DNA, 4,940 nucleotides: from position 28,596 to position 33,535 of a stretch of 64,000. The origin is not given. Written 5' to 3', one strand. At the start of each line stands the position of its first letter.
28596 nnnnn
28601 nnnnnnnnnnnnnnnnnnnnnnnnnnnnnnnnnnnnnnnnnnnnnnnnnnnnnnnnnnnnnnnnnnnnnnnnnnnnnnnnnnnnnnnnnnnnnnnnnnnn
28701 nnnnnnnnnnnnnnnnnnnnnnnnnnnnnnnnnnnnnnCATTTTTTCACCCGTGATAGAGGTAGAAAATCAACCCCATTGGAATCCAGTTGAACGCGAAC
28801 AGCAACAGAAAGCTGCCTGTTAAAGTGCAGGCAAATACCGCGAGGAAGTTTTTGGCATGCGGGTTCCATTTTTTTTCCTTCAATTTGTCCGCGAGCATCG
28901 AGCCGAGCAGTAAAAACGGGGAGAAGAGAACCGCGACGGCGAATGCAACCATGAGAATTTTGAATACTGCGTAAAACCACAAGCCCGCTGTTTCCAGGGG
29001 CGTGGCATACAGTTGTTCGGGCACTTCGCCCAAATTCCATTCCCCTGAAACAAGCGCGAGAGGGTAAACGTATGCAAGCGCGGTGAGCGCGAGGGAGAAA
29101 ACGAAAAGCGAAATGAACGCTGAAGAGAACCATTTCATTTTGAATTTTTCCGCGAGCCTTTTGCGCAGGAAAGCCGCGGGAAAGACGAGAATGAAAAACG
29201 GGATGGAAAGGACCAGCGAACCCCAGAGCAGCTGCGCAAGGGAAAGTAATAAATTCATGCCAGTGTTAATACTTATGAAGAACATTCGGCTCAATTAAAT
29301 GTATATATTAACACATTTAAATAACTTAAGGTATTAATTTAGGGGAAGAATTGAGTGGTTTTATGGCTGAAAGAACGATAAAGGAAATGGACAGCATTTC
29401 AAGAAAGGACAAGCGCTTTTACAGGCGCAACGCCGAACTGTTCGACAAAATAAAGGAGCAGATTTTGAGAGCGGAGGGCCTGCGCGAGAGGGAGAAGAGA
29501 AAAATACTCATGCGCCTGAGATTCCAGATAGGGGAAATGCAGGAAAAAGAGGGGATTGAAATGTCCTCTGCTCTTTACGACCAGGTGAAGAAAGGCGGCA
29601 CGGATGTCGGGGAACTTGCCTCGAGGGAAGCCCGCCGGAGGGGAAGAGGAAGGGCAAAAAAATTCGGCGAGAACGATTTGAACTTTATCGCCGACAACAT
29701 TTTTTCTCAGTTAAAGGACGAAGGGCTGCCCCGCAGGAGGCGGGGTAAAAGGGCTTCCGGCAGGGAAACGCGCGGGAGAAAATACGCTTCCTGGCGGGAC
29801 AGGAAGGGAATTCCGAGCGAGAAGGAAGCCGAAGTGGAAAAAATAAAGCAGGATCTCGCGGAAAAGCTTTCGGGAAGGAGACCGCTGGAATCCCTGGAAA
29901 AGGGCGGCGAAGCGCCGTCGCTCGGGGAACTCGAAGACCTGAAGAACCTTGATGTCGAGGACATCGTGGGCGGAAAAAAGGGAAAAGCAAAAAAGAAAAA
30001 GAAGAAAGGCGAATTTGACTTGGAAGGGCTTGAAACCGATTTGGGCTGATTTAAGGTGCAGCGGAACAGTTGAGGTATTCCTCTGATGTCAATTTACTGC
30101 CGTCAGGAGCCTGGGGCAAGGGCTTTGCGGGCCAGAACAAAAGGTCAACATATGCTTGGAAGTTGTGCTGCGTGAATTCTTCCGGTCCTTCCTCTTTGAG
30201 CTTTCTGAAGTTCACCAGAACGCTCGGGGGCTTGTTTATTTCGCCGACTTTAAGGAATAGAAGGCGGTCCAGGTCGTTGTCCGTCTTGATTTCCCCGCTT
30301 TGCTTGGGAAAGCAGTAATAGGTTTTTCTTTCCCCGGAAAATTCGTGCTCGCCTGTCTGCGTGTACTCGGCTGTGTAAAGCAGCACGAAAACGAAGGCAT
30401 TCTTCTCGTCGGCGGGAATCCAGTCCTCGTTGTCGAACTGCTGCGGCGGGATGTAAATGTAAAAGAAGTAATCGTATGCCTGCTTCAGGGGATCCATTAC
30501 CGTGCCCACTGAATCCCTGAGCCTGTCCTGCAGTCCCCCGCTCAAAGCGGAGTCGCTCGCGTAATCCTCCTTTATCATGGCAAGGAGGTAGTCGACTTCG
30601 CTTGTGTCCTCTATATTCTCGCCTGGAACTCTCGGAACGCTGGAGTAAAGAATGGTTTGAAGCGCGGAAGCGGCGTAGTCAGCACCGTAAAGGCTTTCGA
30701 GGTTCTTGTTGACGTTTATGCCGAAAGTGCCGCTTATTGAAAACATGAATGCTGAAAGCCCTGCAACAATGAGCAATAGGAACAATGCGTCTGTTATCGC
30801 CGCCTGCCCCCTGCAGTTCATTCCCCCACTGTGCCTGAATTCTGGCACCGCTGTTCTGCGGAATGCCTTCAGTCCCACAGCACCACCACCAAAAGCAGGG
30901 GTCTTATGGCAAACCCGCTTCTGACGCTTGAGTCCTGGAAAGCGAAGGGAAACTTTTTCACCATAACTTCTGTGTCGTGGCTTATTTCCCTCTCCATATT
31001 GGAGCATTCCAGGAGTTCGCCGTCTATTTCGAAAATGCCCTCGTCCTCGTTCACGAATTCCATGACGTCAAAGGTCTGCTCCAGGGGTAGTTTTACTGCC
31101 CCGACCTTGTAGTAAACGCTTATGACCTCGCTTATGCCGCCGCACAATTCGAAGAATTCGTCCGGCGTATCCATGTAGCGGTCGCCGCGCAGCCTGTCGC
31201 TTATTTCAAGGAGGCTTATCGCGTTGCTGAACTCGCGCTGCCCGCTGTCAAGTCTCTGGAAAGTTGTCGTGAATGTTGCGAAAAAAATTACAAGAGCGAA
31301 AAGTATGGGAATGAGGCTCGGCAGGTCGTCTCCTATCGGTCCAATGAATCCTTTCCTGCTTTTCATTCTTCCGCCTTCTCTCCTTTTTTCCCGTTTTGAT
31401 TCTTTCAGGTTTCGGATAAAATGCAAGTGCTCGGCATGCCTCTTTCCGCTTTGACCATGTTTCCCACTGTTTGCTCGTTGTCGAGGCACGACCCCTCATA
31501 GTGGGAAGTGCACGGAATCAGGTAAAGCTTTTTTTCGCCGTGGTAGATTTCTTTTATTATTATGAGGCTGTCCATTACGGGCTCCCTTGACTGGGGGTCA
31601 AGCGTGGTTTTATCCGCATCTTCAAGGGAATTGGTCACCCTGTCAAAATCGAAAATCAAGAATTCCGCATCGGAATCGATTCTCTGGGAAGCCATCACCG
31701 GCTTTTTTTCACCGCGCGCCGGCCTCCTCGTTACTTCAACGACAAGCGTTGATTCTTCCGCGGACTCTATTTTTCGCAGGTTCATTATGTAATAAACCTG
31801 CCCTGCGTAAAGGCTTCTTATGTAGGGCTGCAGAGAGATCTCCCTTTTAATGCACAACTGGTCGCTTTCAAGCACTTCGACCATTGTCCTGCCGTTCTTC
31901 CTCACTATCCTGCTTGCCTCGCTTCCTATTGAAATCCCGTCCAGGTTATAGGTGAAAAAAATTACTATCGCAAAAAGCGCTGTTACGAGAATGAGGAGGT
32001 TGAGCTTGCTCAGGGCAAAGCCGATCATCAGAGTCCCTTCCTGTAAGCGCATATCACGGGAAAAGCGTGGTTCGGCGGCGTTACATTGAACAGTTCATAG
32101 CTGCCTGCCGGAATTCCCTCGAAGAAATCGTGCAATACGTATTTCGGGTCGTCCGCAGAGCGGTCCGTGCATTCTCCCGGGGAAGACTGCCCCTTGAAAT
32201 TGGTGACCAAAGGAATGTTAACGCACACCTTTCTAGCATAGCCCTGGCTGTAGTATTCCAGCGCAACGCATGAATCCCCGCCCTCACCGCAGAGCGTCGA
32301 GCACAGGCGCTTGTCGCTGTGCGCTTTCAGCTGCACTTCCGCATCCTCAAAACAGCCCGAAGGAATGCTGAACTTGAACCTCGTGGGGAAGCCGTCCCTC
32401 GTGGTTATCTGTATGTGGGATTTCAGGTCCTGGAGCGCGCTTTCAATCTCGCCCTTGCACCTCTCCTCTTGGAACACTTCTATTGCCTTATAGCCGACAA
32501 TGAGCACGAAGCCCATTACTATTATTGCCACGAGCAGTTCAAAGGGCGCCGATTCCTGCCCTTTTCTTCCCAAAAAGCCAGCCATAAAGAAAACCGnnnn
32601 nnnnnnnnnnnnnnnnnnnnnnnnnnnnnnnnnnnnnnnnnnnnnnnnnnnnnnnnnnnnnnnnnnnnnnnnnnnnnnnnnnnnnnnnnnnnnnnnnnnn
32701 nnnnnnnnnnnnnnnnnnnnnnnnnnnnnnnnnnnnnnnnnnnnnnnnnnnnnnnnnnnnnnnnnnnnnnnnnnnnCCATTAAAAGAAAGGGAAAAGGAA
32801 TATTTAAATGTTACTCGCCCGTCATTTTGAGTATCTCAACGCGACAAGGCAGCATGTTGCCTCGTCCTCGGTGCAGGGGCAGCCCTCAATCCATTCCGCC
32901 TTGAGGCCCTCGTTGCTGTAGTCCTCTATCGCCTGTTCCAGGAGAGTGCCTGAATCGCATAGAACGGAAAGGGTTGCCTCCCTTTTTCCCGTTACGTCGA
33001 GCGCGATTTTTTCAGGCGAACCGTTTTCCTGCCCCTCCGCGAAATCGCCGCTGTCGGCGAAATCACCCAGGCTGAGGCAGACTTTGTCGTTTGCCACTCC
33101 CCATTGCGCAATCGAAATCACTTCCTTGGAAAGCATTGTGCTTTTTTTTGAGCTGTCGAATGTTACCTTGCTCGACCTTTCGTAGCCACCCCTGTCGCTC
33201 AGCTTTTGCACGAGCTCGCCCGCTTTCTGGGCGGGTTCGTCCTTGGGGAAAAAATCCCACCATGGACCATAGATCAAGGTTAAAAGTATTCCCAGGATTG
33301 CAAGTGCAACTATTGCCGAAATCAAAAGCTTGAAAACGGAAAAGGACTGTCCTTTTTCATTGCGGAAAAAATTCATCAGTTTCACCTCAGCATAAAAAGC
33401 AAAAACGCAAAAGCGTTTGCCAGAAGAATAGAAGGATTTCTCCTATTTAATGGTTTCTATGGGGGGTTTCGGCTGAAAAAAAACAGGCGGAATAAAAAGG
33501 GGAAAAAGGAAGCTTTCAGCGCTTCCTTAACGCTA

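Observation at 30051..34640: Array of seven tandem pilin-like genes, including a recent duplication that copied the promoter and a palindromic element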

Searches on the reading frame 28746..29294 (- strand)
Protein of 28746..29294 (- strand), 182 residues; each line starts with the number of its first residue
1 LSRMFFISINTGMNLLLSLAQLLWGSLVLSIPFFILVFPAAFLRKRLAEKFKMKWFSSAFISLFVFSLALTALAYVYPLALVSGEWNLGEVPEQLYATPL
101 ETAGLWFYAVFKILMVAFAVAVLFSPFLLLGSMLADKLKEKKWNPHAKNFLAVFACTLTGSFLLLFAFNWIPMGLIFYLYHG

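Call 3: search_protein_families(library=pfam, max_evalue=0.1, proteins=[window:28746-29294:-])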
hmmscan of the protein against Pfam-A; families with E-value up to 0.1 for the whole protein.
window:28746-29294:- (182 aa): 0 families

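Call 40: search_protein_families(library=ncbifam, max_evalue=1, proteins=[window:28746-29294:-])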
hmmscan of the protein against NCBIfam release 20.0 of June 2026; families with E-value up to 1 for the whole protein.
window:28746-29294:- (182 aa): 0 families

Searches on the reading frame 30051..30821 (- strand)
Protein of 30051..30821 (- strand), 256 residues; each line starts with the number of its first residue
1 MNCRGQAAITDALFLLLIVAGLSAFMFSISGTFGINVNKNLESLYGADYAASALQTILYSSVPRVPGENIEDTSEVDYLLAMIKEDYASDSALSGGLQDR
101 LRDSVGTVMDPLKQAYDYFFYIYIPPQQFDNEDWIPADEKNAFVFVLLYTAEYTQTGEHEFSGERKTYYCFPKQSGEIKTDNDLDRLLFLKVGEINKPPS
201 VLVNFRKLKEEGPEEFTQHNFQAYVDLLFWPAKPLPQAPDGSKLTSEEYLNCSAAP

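Call 3: search_protein_families(library=pfam, max_evalue=0.1, proteins=[window:30051-30821:-])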
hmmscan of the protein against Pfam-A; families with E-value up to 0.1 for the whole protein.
window:30051-30821:- (256 aa): 0 families

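Call 40: search_protein_families(library=ncbifam, max_evalue=1, proteins=[window:30051-30821:-])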
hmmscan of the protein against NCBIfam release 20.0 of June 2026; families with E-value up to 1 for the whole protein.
window:30051-30821:- (256 aa): 0 families

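Call 81: find_homologous_proteins(query=window:30051-30821:-, max_evalue=0.001)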
Query window:30051-30821:- (256 aa): 14 proteins with E <= 0.001 among 485 candidates.
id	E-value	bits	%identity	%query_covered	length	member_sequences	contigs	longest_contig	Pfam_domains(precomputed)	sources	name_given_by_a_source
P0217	2.1e-169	580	100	100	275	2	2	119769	-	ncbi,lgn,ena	-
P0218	9.9e-95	335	58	100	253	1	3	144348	-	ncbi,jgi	-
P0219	1.5e-34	138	35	100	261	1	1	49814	-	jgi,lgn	jgi:hypothetical protein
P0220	4.4e-31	126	41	73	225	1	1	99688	-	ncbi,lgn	-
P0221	8.3e-31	126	38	92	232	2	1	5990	-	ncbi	-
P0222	1.5e-30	125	36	98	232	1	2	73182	-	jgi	-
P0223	8.3e-29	119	34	99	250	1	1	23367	-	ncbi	-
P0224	2.3e-27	114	48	50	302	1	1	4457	-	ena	-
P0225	9.4e-27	112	40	67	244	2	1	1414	-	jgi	-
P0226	4.3e-26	110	35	99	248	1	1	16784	-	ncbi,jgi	-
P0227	6.4e-26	109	34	92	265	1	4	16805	-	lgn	-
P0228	2.0e-25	108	33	98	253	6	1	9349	-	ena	-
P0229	5.0e-24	103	32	98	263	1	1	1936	-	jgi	jgi:hypothetical protein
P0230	1.6e-22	98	33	92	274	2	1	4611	-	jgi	-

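Call 87: predict_structure(alignment_id=A7)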
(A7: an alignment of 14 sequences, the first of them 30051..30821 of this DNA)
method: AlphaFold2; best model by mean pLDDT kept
length: 256 residues; sequences in the alignment: 14
mean_pLDDT: 81.9   pTM: 0.74
mean pLDDT of the five models: 81.9, 81.1, 76.6, 76.1, 73.4
residues with pLDDT >= 90: 42; 70-90: 178; 50-70: 33; < 50: 3
segments of 3 or more residues with pLDDT < 50: 158-160
pLDDT, mean of each block of 10 residues (from residue 1): 70 87 86 81 83 87 77 83 85 87 92 90 79 67 90 61 82 75 86 84 86 83 91 73 80 89
secondary structure, 60 per line:
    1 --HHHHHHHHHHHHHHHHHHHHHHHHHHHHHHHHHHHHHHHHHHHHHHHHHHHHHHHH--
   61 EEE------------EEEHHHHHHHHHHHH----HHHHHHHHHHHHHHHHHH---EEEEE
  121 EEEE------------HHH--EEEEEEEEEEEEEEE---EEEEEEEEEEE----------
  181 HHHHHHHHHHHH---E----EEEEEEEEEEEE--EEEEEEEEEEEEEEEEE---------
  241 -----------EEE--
elements in order: H3-58 E61-63 E76-78 H79-90 H95-112 E116-124 E142-156 E160-170 H181-192 E201-212 E215-231 E252-254

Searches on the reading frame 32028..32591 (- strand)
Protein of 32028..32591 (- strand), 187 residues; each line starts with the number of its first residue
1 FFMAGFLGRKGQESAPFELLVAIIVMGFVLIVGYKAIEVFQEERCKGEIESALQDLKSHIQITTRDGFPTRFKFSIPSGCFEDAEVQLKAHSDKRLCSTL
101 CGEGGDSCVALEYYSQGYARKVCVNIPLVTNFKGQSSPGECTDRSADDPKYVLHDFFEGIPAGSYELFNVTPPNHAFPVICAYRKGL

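Call 3: search_protein_families(library=pfam, max_evalue=0.1, proteins=[window:32028-32591:-])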
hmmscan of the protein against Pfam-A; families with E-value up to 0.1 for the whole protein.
window:32028-32591:- (187 aa): 0 families

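Call 40: search_protein_families(library=ncbifam, max_evalue=1, proteins=[window:32028-32585:-])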
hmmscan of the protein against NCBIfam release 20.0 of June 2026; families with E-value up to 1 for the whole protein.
window:32028-32585:- (185 aa): 1 family
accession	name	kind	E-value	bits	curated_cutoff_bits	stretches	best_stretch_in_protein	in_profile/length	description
NF005269.0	PRK06771.1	equivalog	0.073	13.7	90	1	16-64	4-52/97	hypothetical protein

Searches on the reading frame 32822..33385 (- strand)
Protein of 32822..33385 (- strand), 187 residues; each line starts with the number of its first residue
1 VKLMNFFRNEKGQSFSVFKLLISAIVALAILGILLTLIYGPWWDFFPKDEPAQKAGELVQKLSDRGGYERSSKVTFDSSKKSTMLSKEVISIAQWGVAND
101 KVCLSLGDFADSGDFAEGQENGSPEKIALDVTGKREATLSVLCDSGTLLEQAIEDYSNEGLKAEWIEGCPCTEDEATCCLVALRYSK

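Call 3: search_protein_families(library=pfam, max_evalue=0.1, proteins=[window:32822-33385:-])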
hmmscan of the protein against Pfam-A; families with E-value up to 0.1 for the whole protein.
window:32822-33385:- (187 aa): 1 family
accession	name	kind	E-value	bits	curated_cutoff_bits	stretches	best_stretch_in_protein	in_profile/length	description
PF03824.22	NicO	-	0.027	14.3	27.7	1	16-84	79-147/287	High-affinity nickel-transport protein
